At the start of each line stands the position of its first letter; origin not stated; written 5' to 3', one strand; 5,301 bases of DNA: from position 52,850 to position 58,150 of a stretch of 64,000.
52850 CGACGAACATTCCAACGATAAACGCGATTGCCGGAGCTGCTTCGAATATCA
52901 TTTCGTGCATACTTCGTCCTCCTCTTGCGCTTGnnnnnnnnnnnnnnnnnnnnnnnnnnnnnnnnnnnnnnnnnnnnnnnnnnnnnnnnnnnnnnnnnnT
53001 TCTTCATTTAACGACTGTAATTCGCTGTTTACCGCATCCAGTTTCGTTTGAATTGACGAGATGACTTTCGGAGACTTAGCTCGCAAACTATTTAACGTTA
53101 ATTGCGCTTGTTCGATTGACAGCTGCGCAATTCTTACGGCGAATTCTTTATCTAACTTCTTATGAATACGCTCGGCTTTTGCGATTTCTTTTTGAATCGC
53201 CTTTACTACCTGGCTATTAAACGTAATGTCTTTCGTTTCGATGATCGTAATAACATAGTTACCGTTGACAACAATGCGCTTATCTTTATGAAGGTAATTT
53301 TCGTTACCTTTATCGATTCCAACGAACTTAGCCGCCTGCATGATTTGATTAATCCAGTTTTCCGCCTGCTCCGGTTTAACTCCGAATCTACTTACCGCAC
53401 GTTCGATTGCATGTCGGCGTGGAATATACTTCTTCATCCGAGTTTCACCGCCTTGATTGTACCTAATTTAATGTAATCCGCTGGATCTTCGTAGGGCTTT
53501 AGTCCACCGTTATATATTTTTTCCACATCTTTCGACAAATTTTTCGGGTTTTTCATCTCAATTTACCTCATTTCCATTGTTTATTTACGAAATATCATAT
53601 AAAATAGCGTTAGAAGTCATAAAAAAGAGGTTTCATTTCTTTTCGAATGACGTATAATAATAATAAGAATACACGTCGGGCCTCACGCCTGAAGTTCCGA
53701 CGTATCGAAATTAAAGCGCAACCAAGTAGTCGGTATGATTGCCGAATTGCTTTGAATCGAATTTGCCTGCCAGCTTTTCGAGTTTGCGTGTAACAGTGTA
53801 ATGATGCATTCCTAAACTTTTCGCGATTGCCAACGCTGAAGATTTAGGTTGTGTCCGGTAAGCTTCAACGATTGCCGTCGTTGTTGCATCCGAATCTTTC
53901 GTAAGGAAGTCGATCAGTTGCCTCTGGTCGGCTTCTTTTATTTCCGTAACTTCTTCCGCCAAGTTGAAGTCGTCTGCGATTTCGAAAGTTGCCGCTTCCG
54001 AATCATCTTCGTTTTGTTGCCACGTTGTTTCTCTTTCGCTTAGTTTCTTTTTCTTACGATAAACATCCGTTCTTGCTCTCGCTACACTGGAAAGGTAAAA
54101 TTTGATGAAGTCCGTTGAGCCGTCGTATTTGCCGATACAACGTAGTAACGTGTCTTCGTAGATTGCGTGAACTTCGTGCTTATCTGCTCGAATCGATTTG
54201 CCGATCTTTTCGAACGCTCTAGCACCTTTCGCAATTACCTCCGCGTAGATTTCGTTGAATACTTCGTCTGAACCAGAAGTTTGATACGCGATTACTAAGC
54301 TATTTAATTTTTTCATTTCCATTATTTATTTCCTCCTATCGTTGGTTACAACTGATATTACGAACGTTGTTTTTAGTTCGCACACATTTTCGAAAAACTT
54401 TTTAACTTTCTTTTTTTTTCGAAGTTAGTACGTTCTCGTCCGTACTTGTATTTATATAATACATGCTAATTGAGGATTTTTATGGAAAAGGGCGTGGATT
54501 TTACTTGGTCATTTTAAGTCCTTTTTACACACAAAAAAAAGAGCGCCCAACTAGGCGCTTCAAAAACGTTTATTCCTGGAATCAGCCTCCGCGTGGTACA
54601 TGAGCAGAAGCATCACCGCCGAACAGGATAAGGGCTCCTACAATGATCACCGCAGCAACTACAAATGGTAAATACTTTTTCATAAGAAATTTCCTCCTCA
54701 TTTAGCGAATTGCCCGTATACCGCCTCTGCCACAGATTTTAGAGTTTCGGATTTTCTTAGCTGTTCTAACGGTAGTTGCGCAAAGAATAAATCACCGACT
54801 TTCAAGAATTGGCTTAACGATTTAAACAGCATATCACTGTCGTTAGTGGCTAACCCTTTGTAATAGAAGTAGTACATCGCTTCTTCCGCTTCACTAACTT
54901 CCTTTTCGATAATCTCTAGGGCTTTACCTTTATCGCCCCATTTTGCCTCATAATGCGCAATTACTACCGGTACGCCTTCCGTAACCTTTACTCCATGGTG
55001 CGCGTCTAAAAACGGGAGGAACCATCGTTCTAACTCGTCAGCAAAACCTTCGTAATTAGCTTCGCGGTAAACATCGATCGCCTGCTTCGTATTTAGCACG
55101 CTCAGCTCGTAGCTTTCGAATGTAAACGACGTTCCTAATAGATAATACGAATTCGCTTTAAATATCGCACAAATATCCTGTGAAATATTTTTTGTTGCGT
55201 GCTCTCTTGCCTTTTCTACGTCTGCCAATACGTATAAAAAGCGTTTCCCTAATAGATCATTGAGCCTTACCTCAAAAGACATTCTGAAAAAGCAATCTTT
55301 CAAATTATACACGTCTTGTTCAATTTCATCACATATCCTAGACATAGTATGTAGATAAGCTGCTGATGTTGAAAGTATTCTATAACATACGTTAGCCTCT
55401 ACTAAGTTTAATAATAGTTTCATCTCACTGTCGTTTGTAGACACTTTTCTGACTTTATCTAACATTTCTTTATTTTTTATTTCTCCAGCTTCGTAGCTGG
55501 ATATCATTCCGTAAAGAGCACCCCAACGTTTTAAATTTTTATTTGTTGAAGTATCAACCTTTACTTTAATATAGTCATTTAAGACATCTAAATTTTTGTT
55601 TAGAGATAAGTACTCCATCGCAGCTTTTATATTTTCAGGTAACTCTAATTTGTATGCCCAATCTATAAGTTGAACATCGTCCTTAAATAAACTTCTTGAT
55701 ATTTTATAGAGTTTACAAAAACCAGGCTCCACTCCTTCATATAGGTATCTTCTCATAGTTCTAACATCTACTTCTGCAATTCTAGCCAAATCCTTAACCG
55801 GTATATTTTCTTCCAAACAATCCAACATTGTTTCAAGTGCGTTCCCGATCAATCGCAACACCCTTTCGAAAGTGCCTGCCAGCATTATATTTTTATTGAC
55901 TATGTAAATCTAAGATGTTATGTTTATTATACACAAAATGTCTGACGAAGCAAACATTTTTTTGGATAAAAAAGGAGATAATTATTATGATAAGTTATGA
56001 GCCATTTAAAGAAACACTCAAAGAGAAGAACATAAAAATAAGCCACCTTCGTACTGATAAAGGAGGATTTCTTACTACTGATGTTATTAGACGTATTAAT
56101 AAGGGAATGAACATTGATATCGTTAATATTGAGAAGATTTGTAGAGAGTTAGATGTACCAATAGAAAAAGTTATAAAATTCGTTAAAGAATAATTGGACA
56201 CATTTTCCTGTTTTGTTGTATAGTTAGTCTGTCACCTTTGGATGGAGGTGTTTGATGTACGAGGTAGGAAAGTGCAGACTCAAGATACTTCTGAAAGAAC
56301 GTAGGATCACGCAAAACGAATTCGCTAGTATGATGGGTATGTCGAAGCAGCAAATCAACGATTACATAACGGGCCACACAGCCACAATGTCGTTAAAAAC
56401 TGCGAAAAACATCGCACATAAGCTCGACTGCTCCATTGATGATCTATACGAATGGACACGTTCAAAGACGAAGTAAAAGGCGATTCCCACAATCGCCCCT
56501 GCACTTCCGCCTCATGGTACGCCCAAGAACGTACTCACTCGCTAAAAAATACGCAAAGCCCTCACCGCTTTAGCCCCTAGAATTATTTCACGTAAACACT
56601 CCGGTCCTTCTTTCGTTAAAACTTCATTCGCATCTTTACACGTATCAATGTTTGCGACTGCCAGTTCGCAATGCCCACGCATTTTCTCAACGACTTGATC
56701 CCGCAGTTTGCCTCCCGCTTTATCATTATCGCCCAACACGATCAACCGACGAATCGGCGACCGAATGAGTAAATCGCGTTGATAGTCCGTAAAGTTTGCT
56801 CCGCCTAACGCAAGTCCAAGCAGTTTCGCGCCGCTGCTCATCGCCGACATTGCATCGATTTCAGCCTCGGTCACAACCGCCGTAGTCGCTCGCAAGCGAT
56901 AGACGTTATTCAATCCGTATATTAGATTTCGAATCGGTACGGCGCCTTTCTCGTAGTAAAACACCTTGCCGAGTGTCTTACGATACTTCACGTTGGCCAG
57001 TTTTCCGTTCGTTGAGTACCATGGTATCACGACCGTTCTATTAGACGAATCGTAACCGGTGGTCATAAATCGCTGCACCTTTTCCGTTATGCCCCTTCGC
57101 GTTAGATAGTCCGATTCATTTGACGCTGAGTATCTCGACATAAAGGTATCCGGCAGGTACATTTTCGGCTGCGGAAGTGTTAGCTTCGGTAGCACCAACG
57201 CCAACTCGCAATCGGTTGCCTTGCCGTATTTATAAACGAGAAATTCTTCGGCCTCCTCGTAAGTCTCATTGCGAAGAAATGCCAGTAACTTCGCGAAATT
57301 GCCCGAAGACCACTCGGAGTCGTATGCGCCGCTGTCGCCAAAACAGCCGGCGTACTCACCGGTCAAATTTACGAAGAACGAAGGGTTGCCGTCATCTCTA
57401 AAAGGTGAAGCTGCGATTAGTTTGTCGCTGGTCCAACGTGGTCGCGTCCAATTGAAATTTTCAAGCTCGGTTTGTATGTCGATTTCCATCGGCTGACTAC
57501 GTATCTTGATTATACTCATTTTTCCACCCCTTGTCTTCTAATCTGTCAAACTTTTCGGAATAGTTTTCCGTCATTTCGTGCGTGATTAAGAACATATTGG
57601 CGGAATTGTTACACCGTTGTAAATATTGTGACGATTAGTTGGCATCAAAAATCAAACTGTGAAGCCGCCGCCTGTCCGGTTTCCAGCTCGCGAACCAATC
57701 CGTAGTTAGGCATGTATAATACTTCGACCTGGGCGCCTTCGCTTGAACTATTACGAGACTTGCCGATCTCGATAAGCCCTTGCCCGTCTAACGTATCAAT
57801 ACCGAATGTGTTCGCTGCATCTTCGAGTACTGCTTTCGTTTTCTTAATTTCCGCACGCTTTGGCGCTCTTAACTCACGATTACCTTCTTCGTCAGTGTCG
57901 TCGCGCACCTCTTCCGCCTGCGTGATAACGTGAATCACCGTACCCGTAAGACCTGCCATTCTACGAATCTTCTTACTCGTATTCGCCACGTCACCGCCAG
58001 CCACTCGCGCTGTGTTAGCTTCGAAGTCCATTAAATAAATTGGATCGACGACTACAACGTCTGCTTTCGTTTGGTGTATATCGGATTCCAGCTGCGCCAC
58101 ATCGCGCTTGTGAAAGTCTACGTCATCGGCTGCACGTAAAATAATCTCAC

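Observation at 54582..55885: Arbitrium-type peptide communication module: AimR-like receptor plus an untracked 33-codon secreted pre-peptide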

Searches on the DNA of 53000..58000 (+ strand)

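Call 6: search_dna_similar(query=window:53000-58000:+, collection=phages, mode=near, max_rows=20)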
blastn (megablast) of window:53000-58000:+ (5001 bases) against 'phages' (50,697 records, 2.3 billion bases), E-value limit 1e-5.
No match.

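Call 8: search_dna_similar(query=window:53000-58000:+, collection=plasmids, mode=near, max_rows=20)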
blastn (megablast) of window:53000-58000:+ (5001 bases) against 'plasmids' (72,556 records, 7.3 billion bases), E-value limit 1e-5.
No match.

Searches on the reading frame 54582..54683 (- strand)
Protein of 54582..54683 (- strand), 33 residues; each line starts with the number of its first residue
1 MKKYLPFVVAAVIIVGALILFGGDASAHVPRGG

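Call 3: search_protein_families(library=pfam, proteins=[window:54582-54683:-], max_evalue=1)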
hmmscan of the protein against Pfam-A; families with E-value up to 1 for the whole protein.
window:54582-54683:- (33 aa): 1 family
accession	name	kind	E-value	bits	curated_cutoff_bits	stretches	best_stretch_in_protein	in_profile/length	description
PF04911.17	ATP-synt_J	-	0.052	13.6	24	1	1-15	7-21/51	ATP synthase j chain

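Call 5: search_protein_families(library=phrogs, proteins=[window:54582-54683:-], max_evalue=1)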
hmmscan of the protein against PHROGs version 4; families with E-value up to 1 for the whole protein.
window:54582-54683:- (33 aa): 0 families

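Call 50: search_protein_families(library=ncbifam, proteins=[window:54582-54683:-], max_evalue=1)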
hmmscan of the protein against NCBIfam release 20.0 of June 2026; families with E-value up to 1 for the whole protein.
window:54582-54683:- (33 aa): 2 families
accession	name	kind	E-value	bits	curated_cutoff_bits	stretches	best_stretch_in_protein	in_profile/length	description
NF033598.2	elast_bind_EbpS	equivalog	0.06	12.2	300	1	2-23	306-326/498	elastin-binding protein EbpS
NF041109.1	VF_TspB_C_term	domain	0.22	11.5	24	1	6-22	33-49/51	virulence factor TspB C-terminal domain-related protein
